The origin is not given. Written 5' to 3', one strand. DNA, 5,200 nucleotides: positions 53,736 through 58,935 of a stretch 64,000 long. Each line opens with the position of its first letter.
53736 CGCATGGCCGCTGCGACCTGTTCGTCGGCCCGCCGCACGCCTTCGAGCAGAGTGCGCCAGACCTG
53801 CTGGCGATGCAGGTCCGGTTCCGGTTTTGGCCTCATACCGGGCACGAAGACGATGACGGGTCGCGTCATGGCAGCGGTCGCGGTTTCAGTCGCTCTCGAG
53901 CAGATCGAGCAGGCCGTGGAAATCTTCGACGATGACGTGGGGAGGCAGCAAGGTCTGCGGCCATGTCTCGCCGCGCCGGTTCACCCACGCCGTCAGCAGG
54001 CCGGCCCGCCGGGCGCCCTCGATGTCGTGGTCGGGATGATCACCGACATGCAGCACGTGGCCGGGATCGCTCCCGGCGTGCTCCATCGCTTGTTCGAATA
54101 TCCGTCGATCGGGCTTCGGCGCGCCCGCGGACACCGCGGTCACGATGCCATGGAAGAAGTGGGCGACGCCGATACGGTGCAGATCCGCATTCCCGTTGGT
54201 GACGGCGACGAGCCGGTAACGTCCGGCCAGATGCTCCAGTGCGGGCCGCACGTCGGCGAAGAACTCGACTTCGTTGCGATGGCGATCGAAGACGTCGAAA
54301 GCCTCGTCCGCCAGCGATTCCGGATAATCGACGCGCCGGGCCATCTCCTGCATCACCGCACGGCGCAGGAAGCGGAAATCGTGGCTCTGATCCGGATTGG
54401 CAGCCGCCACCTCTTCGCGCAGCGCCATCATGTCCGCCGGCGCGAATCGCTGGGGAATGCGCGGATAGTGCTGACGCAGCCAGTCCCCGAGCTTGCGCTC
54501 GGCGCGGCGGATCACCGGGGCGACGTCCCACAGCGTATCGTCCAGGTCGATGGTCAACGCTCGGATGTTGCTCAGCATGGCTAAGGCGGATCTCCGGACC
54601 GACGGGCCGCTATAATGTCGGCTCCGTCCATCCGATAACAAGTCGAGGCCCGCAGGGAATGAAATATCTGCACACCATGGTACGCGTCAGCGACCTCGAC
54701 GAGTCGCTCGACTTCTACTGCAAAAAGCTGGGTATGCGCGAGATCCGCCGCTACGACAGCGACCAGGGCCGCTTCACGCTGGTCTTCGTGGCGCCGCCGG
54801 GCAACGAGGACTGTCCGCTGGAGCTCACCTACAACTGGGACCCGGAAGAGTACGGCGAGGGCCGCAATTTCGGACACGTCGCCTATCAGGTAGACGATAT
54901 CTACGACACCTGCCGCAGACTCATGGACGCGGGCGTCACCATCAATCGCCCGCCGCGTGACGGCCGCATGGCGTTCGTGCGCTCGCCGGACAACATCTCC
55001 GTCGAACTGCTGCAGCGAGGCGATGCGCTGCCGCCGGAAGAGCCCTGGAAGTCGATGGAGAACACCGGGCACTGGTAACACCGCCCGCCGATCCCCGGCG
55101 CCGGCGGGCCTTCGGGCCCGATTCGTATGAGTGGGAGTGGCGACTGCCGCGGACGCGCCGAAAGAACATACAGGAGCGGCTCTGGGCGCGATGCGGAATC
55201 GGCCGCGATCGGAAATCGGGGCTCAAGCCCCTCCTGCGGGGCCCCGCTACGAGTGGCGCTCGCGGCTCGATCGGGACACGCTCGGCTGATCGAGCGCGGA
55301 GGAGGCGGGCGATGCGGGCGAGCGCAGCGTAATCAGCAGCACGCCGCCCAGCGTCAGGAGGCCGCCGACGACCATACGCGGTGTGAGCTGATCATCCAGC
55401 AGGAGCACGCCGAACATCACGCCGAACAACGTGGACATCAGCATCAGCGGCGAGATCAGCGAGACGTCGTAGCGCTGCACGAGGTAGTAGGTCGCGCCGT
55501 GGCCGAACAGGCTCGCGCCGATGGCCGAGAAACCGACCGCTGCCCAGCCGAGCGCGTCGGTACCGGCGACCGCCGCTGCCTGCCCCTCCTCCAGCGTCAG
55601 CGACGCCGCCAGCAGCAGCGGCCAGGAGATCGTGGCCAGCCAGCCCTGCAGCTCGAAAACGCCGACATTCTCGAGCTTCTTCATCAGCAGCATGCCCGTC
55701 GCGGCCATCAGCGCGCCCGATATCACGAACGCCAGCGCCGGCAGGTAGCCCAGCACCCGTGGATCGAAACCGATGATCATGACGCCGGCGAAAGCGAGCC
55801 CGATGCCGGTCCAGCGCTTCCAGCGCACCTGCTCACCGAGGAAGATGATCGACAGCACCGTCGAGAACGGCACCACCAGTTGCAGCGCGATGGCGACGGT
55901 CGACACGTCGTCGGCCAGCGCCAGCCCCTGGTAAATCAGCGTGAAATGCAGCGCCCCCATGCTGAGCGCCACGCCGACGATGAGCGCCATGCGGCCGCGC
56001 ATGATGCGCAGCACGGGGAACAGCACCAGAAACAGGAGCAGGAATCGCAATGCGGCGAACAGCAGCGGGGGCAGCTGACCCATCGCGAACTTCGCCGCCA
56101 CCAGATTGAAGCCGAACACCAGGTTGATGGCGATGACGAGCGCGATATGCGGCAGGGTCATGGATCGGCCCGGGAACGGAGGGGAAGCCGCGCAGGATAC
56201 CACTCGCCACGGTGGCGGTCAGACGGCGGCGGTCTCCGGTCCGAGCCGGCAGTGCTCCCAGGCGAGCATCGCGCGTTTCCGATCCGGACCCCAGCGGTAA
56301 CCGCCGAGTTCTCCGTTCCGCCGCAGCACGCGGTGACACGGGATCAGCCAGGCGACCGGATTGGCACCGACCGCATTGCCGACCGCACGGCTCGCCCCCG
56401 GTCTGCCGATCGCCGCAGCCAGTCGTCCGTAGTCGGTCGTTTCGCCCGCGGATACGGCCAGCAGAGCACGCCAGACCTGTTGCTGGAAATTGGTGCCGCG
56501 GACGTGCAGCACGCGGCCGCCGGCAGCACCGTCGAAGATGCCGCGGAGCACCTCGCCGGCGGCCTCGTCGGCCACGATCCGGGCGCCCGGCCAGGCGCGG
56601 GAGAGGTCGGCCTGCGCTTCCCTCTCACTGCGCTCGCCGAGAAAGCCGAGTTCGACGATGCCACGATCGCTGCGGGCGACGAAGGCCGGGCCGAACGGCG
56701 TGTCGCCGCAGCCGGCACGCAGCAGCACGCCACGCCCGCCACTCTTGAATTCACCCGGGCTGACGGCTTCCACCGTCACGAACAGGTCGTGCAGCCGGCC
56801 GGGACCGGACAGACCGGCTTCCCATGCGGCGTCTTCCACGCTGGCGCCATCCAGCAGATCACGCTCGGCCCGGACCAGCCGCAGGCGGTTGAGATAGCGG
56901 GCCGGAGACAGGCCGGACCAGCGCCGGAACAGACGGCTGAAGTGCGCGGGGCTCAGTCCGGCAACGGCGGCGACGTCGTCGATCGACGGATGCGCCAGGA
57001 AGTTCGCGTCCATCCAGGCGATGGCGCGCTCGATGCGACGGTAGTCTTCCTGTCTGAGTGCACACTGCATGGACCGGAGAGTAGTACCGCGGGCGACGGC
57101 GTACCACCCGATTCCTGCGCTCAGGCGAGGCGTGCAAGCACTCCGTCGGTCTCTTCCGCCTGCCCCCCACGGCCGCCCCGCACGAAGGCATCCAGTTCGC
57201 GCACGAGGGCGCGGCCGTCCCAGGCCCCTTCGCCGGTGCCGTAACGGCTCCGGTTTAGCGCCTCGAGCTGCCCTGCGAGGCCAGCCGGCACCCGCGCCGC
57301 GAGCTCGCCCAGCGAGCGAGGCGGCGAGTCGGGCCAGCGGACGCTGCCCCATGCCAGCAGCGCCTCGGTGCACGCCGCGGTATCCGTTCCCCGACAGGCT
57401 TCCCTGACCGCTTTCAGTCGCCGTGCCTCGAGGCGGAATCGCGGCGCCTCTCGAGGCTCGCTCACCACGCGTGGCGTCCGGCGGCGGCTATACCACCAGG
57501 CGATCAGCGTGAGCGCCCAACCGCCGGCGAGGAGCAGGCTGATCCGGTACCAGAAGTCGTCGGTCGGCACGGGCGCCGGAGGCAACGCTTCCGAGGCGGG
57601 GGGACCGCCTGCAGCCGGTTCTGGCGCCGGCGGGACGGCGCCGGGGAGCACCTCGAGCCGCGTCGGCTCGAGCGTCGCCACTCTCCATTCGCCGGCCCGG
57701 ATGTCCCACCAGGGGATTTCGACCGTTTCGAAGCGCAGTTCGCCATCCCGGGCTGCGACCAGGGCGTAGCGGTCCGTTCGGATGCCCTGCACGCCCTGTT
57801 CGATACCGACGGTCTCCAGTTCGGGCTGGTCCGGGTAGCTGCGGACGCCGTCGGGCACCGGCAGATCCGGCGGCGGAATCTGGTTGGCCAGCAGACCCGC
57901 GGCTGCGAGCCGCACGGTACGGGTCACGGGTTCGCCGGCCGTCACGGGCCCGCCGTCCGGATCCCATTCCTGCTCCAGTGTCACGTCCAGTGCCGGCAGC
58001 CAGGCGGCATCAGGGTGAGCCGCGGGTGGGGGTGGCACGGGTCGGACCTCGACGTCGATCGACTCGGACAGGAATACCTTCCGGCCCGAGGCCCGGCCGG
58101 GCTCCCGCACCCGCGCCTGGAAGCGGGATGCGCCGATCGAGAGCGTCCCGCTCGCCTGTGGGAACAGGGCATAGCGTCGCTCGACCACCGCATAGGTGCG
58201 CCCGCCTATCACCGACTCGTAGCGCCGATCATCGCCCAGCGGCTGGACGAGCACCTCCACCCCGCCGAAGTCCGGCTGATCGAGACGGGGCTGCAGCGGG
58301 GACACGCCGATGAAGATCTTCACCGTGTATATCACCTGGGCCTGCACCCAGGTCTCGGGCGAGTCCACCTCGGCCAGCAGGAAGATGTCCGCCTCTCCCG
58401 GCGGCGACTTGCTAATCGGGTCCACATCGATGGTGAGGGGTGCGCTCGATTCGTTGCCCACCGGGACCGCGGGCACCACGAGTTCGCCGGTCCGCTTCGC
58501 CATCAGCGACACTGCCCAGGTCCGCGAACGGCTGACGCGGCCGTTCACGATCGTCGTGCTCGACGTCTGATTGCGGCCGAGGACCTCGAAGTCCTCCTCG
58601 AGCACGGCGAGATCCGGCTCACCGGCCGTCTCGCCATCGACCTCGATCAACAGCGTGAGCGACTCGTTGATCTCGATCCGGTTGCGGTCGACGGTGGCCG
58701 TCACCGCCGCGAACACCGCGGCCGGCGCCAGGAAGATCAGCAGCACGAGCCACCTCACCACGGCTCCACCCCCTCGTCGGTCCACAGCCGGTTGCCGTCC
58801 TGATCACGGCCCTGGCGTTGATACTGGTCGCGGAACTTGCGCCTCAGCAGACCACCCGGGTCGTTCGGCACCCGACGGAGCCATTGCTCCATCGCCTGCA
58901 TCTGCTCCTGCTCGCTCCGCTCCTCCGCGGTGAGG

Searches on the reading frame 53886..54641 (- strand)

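Call 34: search_protein_families(library=pfam, proteins=[window:53886-54641:-], max_evalue=0.00001)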
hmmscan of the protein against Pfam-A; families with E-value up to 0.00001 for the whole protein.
window:53886-54641:- (251 aa): 3 families
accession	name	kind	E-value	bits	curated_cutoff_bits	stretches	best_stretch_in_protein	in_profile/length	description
PF00702.32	Hydrolase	-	4.4e-21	76.6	26.4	1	26-214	1-191/191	haloacid dehalogenase-like hydrolase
PF13419.12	HAD_2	-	7.8e-16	59.1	23.8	1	116-220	68-178/178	Haloacid dehalogenase-like hydrolase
PF13242.12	Hydrolase_like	-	9e-12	45.2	22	1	175-241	3-72/75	HAD-hyrolase-like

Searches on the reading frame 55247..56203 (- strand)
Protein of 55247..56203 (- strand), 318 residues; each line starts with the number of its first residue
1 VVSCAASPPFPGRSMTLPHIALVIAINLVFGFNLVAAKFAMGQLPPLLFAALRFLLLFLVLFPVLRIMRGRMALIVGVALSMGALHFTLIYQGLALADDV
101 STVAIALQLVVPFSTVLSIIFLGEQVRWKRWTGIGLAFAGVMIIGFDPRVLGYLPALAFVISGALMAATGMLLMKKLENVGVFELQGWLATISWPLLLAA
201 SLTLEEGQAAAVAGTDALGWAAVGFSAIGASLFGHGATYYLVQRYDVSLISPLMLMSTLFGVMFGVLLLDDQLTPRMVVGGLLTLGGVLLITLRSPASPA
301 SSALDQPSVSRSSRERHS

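Call 34: search_protein_families(library=pfam, proteins=[window:55247-56203:-], max_evalue=0.00001)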
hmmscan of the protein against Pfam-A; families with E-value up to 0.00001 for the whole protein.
window:55247-56203:- (318 aa): 1 family
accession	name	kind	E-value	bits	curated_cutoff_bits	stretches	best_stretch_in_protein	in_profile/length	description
PF00892.27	EamA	-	2.4e-25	89.8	28.2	2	20-145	4-134/135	EamA-like transporter family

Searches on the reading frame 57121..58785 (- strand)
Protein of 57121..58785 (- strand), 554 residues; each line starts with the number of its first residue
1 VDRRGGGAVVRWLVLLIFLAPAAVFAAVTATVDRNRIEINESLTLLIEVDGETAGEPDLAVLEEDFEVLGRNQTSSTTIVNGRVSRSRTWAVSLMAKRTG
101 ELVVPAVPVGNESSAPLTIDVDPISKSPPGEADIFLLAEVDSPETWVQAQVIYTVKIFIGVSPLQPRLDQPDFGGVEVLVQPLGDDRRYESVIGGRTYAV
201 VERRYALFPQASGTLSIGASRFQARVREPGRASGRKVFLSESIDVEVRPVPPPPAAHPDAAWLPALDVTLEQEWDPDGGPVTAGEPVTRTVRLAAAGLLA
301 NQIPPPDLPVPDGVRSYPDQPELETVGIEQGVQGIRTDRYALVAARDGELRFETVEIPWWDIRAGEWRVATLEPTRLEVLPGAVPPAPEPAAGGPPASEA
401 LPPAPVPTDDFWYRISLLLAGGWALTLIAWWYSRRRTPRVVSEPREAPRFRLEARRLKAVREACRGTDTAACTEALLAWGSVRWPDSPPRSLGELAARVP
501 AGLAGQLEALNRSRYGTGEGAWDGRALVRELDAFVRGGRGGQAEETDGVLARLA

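Call 34: search_protein_families(library=pfam, proteins=[window:57121-58785:-], max_evalue=0.00001)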
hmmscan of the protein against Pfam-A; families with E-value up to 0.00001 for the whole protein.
window:57121-58785:- (554 aa): 2 families
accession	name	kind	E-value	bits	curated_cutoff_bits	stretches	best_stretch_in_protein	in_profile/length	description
PF13584.12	BatD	-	8.2e-26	90.9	24.1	1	30-121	1-92/92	BatD DUF11 like domain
PF25607.1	DUF7939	-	7.4e-17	61.9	27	1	455-534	3-77/81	Domain of unknown function (DUF7939)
